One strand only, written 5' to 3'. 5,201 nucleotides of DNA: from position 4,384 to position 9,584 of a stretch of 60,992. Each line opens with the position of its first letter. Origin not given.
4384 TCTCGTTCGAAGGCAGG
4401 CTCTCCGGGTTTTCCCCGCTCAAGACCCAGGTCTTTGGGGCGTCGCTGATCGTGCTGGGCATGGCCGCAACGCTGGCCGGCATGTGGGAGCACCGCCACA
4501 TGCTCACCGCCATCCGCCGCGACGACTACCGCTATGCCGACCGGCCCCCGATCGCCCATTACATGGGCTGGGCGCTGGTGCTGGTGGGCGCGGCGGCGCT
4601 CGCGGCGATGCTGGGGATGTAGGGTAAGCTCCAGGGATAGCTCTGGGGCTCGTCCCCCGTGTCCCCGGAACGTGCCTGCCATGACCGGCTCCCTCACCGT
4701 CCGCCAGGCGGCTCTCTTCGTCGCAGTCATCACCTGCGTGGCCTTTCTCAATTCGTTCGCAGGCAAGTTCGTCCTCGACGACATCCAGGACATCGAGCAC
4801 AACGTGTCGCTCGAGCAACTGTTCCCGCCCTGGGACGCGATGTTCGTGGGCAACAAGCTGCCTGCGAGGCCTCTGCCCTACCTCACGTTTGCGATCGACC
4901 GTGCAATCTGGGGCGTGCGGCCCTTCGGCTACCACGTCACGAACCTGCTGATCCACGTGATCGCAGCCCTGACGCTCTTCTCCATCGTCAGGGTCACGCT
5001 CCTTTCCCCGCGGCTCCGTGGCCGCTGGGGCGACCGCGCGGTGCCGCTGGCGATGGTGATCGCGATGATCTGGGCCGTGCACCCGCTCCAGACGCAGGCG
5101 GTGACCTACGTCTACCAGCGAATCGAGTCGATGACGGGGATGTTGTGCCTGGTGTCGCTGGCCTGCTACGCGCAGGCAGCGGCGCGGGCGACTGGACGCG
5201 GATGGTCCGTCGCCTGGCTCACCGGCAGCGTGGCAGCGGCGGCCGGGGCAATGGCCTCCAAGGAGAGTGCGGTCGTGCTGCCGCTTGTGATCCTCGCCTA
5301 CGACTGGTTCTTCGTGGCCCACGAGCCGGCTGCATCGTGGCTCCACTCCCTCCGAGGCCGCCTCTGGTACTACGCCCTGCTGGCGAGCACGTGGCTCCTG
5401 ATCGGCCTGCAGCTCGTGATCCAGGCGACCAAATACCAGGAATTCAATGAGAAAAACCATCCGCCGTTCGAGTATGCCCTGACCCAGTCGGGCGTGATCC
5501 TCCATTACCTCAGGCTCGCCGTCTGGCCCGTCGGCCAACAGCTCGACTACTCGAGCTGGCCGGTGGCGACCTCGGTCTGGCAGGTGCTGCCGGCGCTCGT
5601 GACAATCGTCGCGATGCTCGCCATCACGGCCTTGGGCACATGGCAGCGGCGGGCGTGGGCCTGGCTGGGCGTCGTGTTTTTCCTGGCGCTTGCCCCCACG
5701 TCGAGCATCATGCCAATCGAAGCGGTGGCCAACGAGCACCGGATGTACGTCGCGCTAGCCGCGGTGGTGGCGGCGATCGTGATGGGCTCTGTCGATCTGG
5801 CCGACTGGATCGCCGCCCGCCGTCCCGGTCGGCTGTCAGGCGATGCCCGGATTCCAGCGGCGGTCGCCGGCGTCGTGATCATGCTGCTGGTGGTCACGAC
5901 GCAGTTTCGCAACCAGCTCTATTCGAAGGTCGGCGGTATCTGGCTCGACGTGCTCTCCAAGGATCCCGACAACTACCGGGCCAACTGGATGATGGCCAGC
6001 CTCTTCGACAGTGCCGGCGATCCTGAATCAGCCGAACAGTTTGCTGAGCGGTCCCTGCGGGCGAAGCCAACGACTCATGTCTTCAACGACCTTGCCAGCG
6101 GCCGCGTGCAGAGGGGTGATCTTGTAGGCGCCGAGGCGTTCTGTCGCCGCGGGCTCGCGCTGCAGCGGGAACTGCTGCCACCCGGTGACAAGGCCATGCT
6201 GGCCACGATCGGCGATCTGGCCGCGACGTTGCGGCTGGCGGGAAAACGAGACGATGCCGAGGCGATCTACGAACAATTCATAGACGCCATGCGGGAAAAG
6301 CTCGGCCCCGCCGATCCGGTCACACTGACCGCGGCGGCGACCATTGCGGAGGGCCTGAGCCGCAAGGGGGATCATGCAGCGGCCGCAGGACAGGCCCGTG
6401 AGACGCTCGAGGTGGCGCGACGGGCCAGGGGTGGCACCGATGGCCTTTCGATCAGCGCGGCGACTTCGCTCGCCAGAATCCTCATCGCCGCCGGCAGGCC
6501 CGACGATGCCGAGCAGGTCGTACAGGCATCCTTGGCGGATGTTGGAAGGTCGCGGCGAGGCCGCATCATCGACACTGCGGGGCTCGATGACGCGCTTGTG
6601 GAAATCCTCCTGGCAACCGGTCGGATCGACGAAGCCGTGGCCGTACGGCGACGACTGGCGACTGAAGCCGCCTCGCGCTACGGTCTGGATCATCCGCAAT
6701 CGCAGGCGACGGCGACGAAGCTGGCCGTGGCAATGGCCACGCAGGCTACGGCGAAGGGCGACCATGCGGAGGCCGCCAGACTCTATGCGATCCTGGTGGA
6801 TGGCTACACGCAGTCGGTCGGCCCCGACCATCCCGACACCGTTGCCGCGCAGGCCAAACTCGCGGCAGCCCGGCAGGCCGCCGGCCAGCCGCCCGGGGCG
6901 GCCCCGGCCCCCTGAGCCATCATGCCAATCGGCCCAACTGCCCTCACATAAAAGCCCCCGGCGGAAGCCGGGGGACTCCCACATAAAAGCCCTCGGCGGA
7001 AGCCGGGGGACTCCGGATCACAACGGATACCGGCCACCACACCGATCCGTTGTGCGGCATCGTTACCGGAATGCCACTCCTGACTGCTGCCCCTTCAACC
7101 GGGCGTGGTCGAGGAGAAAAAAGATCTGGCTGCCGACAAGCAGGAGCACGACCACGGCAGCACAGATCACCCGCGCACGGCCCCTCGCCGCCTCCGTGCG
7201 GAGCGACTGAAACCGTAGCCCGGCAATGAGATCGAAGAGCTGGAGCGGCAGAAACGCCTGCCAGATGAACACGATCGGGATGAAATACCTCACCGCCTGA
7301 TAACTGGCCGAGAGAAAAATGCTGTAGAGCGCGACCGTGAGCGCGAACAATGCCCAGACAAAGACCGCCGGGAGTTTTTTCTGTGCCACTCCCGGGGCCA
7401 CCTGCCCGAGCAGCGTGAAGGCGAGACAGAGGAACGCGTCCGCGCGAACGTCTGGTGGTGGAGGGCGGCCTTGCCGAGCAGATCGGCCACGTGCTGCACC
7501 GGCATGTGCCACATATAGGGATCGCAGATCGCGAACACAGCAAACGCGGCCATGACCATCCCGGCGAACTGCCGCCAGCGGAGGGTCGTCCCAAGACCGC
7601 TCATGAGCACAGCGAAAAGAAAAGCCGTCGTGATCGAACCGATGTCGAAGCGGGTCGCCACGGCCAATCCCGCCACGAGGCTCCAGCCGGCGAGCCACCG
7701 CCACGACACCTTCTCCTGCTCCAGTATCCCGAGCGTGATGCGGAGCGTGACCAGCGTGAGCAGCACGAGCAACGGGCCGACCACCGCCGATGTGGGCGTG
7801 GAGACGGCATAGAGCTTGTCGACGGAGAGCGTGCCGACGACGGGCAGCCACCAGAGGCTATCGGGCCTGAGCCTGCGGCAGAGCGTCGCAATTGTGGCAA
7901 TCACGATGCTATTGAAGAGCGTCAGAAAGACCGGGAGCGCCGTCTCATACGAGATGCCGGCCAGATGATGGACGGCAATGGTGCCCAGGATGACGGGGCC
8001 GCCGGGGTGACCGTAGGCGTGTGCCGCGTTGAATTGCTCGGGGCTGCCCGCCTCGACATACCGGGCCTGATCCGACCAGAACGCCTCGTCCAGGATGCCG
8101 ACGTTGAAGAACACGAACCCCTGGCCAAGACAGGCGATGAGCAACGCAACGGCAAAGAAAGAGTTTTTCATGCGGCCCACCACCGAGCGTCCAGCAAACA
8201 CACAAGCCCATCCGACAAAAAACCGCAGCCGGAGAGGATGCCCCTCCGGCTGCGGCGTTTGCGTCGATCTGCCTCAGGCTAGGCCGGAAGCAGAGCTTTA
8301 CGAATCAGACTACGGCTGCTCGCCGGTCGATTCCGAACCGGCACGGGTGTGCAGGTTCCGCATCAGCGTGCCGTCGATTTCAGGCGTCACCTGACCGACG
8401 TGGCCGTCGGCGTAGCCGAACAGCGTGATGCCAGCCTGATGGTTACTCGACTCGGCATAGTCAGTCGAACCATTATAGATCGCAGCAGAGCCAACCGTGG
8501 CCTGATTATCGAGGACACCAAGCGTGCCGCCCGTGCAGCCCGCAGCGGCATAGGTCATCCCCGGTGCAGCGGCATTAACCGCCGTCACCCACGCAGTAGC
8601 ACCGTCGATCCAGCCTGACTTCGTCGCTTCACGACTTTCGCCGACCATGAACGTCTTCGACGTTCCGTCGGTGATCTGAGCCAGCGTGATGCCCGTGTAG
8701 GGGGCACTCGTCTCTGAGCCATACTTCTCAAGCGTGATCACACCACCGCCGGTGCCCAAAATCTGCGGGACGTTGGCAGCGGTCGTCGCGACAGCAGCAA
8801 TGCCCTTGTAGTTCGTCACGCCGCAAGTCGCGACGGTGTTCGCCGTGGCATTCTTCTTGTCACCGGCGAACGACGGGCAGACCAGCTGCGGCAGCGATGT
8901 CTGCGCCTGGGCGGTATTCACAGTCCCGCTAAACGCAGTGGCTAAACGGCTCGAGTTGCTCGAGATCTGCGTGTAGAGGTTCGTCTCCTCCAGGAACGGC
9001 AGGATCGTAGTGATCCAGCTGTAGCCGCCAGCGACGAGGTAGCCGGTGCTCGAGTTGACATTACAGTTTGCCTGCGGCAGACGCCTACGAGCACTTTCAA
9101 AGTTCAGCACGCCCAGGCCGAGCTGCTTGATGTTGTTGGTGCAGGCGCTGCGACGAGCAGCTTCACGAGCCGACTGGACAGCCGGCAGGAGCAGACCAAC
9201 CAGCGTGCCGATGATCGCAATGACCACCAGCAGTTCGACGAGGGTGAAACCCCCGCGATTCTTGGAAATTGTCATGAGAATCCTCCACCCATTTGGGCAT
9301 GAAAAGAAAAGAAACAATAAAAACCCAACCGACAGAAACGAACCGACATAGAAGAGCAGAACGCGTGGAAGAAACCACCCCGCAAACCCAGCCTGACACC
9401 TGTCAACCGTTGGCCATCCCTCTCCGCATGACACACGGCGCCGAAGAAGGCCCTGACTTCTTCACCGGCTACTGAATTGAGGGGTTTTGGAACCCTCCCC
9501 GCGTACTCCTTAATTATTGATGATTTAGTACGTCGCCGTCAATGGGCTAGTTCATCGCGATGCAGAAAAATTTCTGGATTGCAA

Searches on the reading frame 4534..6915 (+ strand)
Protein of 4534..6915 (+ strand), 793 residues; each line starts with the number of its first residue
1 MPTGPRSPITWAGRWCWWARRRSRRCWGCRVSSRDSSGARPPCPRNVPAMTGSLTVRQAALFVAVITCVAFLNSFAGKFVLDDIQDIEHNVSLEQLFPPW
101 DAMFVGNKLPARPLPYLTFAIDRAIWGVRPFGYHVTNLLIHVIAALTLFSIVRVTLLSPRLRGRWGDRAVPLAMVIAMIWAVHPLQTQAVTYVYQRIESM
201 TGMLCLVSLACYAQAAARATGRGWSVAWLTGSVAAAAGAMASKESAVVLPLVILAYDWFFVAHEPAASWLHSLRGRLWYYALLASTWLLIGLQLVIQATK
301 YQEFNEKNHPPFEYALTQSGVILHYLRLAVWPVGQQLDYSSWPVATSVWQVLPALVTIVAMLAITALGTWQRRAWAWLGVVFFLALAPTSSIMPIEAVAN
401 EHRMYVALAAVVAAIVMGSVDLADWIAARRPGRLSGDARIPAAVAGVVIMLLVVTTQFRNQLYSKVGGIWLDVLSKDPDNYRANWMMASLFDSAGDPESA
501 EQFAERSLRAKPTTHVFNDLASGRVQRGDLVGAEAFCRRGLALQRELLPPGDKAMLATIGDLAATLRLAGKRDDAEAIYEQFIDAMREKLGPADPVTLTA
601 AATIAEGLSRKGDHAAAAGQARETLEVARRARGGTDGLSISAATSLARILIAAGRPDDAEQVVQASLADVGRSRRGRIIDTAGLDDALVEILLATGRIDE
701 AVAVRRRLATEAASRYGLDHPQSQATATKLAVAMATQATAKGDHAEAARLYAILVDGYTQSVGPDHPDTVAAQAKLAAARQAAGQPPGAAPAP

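Call 60: search_protein_families(library=pfam, proteins=[window:4534-6915:+], max_evalue=0.0001)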
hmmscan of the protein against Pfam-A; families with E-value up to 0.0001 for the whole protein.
window:4534-6915:+ (793 aa): 6 families
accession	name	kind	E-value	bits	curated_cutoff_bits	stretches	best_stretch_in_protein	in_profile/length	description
PF13424.12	TPR_12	-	1e-21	77.3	30.1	4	558-629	5-76/77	Tetratricopeptide repeat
PF13374.12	TPR_10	-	3.1e-15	56.1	27.5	0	556-595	2-41/42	Tetratricopeptide repeat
PF14559.12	TPR_19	-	4e-10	40.3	25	0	616-668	2-53/68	Tetratricopeptide repeat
PF13176.12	TPR_7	-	4.4e-08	33.1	27.9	0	561-590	4-33/36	Tetratricopeptide repeat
PF17874.7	TPR_MalT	-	2.5e-06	27.5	45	1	526-711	13-190/336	MalT-like TPR region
PF13428.12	TPR_14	-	7.8e-05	23.4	23.5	0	645-674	6-35/44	Tetratricopeptide repeat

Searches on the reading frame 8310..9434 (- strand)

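Call 40: search_protein_families(library=pfam, proteins=[window:8310-9434:-], max_evalue=0.001)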
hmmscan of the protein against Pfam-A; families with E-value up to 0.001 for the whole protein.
window:8310-9434:- (374 aa): 2 families
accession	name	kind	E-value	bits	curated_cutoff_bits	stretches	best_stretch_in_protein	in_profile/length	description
PF07596.16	SBP_bac_10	-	1.4e-37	130.7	23.3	1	87-354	1-266/268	Protein of unknown function (DUF1559)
PF07963.17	N_methyl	-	2.7e-07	30.3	21.2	1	58-82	2-26/27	Prokaryotic N-terminal methylation motif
